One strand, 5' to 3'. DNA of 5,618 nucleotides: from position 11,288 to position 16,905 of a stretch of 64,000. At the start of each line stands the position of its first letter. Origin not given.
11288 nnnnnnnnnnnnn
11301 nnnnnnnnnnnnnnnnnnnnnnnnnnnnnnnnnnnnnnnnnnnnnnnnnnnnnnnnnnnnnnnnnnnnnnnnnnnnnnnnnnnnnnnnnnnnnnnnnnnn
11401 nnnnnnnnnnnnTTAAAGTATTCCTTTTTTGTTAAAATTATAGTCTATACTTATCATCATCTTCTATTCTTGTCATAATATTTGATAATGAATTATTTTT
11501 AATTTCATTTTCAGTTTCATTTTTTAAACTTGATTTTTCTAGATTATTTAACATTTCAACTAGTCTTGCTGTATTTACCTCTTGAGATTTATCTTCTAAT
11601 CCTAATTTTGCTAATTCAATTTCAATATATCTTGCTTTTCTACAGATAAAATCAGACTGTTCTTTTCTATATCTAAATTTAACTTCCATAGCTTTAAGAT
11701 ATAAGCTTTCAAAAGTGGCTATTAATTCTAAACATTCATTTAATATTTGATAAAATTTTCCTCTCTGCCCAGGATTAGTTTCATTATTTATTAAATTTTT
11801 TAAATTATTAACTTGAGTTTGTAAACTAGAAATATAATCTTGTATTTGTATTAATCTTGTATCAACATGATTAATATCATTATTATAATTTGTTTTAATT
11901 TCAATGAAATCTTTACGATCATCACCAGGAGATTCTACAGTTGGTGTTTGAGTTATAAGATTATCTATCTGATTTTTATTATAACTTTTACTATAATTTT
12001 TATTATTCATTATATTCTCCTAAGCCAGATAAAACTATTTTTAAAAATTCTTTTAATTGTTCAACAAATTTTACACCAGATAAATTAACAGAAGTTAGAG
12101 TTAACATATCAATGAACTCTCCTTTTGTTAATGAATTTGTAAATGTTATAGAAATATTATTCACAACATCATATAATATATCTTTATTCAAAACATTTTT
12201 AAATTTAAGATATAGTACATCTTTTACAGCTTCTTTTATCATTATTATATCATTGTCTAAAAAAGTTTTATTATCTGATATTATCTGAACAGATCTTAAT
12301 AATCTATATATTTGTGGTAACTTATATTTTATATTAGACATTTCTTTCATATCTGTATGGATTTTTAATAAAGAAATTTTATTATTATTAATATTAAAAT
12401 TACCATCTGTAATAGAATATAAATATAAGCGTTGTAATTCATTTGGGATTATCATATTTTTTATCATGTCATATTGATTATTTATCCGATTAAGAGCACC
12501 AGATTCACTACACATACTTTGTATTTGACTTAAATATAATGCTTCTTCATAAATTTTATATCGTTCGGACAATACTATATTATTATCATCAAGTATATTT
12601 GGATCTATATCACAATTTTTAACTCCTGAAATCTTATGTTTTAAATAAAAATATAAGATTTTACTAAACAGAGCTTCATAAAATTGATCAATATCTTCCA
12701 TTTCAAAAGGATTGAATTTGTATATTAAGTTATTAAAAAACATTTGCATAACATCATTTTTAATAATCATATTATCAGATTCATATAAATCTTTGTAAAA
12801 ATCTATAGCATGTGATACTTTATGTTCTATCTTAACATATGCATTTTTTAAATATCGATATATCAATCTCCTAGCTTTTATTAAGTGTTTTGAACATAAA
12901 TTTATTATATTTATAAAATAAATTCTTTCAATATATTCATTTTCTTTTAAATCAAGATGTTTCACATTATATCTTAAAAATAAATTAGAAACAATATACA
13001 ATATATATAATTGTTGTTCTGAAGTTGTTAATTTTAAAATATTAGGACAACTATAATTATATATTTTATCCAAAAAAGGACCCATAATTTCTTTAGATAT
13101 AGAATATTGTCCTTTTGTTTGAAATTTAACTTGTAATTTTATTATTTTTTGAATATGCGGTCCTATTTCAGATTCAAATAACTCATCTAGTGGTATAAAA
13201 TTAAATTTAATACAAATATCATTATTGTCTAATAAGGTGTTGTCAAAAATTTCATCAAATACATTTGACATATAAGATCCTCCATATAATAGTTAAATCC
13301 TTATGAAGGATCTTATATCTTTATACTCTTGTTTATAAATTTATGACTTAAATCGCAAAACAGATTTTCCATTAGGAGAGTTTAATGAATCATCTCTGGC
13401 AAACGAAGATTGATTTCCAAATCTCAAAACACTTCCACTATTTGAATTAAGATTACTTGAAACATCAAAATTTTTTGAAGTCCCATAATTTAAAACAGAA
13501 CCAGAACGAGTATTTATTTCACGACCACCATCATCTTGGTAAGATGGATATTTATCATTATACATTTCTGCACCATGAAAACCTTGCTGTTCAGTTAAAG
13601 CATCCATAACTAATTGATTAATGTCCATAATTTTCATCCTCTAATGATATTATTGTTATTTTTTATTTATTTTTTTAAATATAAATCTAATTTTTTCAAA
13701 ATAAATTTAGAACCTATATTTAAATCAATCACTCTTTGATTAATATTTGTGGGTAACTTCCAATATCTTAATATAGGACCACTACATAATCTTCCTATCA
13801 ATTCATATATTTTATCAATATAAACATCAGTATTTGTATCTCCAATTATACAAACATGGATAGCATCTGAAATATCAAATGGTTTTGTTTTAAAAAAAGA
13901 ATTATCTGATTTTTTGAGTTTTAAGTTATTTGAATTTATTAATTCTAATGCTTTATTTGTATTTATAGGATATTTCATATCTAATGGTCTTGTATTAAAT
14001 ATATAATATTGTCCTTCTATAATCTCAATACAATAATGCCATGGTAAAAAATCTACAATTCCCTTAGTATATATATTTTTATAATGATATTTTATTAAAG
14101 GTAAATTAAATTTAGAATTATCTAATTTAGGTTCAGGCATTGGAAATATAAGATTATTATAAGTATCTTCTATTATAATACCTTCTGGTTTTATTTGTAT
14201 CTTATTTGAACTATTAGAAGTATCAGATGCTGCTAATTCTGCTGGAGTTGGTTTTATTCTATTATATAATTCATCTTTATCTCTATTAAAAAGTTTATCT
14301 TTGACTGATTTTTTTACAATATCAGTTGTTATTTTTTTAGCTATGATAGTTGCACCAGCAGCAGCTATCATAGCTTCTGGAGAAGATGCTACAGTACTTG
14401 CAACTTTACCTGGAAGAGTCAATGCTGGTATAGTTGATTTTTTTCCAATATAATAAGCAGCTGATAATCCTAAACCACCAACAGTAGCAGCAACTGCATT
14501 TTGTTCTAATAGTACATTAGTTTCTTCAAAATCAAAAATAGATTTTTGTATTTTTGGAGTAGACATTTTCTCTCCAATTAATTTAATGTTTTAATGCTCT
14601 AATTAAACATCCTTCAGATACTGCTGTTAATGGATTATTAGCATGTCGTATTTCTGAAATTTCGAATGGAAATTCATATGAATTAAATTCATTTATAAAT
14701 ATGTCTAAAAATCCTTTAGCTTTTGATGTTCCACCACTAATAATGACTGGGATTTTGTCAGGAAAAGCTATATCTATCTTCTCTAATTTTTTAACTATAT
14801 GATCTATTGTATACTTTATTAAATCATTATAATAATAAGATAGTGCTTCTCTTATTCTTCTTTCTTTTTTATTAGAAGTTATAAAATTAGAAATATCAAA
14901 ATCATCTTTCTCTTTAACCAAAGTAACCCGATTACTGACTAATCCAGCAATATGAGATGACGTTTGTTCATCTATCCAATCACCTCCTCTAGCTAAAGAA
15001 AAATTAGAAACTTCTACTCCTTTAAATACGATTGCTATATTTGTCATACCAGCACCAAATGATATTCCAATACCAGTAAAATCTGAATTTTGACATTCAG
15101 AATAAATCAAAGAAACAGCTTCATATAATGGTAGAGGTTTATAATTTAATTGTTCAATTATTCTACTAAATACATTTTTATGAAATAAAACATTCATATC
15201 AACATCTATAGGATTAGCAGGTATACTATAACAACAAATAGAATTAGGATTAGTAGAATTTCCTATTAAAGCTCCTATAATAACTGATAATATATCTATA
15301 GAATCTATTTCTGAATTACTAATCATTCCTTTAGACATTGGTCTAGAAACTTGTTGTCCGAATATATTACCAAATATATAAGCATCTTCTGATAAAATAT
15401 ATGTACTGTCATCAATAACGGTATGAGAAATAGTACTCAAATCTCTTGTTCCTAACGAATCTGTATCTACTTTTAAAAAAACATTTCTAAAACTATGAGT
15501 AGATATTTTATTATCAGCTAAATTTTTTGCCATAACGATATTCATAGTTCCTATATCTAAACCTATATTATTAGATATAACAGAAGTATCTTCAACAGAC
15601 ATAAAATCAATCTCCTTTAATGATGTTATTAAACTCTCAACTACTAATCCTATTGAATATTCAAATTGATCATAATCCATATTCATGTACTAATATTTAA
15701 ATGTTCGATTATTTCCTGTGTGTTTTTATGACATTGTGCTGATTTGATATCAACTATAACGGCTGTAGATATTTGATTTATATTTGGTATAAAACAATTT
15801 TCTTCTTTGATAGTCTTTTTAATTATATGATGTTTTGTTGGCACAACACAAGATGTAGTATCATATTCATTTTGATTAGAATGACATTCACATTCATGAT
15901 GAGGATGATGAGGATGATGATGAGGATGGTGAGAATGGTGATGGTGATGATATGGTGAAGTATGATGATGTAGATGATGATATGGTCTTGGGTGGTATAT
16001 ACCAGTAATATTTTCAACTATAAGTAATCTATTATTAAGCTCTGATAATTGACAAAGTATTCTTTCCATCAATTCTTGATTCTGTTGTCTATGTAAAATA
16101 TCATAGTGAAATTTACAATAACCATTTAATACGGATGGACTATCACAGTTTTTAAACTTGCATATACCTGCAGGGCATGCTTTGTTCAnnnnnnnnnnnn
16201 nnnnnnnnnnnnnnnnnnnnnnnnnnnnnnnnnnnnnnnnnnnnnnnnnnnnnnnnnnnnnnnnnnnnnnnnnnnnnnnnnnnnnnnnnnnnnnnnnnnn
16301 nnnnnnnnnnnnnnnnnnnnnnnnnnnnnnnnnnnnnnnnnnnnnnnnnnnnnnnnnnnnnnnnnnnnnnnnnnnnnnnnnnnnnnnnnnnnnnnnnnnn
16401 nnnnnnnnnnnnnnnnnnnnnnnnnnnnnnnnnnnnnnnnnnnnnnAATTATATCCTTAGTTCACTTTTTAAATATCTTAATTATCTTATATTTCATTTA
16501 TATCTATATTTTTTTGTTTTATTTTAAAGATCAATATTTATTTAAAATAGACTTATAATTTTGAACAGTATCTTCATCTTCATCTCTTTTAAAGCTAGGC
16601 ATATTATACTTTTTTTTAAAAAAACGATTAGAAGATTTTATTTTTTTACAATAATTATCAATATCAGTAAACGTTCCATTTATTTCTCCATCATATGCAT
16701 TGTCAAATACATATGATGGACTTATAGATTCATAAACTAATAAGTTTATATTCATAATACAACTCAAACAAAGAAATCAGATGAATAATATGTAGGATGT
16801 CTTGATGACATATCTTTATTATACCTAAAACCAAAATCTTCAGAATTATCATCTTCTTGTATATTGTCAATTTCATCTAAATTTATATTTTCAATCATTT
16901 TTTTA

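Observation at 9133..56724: Ten unrelated ORFs (an eleventh weakly) share one N-terminal tag, M-x-I-N-x-L-V-[YF]-E-S-[FLI]: candidate capsid-targeting/propeptide label for an ejected cargo set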

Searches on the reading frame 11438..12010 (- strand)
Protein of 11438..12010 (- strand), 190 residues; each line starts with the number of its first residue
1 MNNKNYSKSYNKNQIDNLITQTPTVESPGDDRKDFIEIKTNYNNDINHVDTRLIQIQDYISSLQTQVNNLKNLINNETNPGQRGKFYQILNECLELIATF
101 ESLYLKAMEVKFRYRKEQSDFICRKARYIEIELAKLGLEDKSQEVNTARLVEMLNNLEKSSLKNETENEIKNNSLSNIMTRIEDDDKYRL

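Call 20: search_protein_families(library=phrogs, proteins=[window:11438-12010:-], max_evalue=0.001)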
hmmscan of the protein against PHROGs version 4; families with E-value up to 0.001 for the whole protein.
window:11438-12010:- (190 aa): 0 families

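Call 43: search_protein_families(library=pfam, proteins=[window:11438-12010:-], max_evalue=0.01)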
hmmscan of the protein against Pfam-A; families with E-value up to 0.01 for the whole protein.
window:11438-12010:- (190 aa): 1 family
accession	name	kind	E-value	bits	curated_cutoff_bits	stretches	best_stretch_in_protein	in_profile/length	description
PF21918.1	cas_Cpf1_2nd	-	0.0014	19.1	27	1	11-104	126-217/225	CRISPR-associated endonuclease Cpf1 REC2 domain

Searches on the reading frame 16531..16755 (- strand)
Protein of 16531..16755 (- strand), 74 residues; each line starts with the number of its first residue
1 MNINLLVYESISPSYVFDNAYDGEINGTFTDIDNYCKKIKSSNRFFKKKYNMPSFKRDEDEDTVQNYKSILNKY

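Call 14: search_protein_families(library=phrogs, proteins=[window:16531-16755:-], max_evalue=0.1)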
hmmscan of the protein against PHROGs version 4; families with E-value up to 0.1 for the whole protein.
window:16531-16755:- (74 aa): 1 family
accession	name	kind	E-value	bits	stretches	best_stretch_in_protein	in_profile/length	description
phrog_31615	-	unknown function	0.05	15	1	16-58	33-76/115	-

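Call 15: search_protein_families(library=pfam, proteins=[window:16531-16755:-], max_evalue=0.1)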
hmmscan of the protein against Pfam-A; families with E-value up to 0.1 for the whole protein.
window:16531-16755:- (74 aa): 0 families
